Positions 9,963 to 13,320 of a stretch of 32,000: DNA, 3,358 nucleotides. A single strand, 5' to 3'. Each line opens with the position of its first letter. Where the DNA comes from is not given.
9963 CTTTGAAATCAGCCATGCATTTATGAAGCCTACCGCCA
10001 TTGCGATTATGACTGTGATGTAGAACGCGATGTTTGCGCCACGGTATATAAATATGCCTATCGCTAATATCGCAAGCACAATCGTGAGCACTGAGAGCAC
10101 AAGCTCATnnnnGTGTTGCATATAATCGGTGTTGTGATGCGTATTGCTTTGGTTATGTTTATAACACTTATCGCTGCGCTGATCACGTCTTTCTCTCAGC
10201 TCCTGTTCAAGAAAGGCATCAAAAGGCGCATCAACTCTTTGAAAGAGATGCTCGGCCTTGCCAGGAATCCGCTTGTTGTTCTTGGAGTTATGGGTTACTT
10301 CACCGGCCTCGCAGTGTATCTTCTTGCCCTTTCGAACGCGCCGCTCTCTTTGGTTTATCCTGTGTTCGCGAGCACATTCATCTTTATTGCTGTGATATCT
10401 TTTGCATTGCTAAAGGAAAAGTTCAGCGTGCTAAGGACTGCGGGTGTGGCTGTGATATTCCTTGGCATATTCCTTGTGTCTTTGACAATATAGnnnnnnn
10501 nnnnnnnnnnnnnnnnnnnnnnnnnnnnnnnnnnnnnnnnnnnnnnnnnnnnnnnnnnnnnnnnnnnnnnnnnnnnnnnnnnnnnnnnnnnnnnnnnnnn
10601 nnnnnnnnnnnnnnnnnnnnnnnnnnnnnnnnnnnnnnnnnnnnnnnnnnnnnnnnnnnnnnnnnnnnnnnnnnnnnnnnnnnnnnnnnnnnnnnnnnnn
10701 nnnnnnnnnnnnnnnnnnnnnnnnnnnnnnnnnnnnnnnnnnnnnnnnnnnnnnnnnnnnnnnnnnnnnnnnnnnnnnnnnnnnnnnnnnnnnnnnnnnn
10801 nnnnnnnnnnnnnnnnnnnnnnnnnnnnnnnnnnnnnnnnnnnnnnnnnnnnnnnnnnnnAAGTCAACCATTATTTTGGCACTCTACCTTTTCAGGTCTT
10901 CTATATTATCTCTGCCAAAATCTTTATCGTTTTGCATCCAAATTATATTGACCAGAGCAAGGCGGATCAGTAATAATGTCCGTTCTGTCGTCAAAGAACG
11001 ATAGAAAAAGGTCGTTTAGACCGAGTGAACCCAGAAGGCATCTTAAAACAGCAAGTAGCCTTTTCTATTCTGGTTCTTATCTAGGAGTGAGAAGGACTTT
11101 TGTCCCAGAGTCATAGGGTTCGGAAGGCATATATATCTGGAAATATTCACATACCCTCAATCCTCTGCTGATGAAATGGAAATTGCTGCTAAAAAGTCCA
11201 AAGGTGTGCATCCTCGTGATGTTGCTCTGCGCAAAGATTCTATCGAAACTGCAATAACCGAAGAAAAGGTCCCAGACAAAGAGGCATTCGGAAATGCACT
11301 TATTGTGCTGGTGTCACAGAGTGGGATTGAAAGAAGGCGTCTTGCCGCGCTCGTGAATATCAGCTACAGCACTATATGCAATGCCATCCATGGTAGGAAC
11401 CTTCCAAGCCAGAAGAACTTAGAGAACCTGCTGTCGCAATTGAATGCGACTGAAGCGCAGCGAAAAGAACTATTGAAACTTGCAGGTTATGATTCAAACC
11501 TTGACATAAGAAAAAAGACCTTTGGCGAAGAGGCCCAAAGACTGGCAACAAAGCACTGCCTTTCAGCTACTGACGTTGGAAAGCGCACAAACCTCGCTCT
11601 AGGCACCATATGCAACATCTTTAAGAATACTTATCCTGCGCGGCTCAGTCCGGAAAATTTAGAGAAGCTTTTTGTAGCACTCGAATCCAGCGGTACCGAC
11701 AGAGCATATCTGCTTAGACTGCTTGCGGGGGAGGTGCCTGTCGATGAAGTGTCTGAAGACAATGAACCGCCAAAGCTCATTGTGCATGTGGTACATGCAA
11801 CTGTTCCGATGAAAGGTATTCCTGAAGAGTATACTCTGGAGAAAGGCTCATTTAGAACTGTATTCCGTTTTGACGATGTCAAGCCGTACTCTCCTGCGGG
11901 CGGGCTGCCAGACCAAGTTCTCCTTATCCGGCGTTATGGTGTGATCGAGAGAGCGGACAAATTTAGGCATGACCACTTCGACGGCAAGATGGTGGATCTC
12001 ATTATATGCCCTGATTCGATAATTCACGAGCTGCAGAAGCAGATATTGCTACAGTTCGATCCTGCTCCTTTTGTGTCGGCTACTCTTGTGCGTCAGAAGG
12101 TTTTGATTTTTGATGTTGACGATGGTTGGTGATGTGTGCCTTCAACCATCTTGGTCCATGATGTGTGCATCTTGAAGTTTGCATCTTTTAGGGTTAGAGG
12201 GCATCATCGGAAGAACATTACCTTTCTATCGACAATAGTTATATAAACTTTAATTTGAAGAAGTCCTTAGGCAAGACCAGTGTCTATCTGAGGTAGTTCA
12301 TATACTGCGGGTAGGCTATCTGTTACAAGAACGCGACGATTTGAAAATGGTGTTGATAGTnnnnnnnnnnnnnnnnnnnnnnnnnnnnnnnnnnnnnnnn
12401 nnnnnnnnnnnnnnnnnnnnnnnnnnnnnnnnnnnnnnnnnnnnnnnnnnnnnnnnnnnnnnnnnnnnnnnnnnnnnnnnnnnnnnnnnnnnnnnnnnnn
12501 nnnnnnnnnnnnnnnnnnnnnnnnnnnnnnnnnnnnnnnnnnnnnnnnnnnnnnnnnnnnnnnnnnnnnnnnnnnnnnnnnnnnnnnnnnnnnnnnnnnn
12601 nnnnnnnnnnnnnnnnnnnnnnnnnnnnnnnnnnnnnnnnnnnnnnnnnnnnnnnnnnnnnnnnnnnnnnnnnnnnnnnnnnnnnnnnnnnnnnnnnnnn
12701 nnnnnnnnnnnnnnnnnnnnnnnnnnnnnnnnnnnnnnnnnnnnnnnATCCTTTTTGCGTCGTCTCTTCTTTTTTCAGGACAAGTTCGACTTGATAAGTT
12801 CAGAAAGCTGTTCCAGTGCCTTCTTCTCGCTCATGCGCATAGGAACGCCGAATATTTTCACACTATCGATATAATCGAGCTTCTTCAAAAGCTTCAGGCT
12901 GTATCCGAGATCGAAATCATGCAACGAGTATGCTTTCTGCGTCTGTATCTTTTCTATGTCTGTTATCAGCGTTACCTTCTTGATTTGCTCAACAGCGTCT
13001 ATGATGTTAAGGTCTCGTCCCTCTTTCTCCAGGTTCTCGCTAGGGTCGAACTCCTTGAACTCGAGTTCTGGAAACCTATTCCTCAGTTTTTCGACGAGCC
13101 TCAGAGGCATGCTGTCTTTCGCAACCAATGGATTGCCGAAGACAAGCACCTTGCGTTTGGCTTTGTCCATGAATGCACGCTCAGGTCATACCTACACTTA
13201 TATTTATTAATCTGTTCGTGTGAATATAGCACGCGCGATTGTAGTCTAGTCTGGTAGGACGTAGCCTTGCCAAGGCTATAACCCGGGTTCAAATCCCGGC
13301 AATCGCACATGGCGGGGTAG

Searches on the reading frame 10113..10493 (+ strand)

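Call 71: search_protein_families(library=pfam, proteins=[window:10113-10493:+], max_evalue=0.01)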
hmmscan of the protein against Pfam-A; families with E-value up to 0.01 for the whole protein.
window:10113-10493:+ (126 aa): 4 families
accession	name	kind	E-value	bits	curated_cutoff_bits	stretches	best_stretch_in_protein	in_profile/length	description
PF00892.27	EamA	-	3.4e-09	37.5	28.2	1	13-123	33-134/135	EamA-like transporter family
PF10639.15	TMEM234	-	0.00017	22.1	30.1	1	41-122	30-112/113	Putative transmembrane family 234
PF05653.20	Mg_trans_NIPA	-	0.00033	20.4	26.2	1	3-122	3-119/295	Magnesium transporter NIPA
PF00893.25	Multi_Drug_Res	-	0.00039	21.3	23.7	1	42-115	19-93/93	Small Multidrug Resistance protein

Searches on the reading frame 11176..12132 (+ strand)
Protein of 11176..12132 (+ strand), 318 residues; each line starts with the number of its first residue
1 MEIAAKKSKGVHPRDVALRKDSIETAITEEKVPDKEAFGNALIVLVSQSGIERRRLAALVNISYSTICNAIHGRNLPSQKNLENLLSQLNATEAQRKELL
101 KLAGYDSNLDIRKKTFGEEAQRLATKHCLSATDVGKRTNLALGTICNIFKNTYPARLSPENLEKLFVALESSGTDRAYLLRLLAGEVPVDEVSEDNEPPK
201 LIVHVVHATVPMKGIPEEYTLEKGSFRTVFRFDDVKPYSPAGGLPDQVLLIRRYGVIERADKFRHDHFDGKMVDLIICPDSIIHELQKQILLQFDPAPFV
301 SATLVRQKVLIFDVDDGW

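Call 6: search_protein_families(library=pfam, proteins=[window:11176-12132:+], max_evalue=0.01)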
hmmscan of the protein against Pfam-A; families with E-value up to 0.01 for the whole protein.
window:11176-12132:+ (318 aa): 3 families
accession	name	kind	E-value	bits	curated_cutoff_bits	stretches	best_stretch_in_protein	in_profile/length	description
PF01381.28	HTH_3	-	0.0001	22.7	23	0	49-90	8-49/55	Helix-turn-helix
PF13560.12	HTH_31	-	0.00011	22.9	27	0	38-99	2-64/64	Helix-turn-helix domain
PF13384.12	HTH_23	-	0.007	16.6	24.6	0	43-72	11-39/50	Homeodomain-like domain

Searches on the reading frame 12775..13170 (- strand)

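Call 71: search_protein_families(library=pfam, proteins=[window:12775-13170:-], max_evalue=0.01)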
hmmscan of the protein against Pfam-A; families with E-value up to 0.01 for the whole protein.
window:12775-13170:- (131 aa): 1 family
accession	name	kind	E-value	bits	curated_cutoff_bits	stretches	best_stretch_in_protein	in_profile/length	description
PF01750.23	HycI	-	0.00094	19.5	23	1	56-128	41-118/130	Hydrogenase maturation protease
